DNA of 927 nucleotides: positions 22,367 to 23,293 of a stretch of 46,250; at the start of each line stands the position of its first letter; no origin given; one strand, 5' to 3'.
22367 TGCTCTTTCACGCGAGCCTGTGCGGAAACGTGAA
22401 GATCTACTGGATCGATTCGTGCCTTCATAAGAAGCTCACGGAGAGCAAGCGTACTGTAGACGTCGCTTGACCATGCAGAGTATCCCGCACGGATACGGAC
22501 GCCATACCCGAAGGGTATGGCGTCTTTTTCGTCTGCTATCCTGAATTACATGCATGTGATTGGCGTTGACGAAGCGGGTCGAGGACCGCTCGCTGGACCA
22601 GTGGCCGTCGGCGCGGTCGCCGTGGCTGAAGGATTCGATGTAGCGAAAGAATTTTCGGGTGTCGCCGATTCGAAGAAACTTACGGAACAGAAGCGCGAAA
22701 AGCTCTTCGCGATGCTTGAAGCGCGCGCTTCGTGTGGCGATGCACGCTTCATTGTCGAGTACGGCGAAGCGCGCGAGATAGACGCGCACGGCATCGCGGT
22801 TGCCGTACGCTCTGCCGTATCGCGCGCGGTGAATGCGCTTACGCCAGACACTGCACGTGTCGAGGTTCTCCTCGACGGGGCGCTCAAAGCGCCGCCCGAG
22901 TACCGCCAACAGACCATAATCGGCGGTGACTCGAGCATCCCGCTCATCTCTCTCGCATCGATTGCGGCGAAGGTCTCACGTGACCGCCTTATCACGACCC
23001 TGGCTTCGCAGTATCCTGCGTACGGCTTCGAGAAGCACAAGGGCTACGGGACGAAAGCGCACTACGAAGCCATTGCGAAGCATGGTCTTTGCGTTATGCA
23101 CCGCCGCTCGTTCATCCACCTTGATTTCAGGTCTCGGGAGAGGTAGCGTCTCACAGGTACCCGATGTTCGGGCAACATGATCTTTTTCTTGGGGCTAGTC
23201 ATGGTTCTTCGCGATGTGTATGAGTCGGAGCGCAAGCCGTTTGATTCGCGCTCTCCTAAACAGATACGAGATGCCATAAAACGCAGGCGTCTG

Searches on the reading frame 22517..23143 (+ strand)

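Call 21: search_protein_families(library=pfam, proteins=[window:22517-23143:+], max_evalue=0.01)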
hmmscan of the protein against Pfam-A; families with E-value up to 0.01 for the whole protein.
window:22517-23143:+ (209 aa): 1 family
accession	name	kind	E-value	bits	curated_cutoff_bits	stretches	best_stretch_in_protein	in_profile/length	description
PF01351.25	RNase_HII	-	1.7e-37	129.7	25.8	1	15-200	1-197/199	Ribonuclease HII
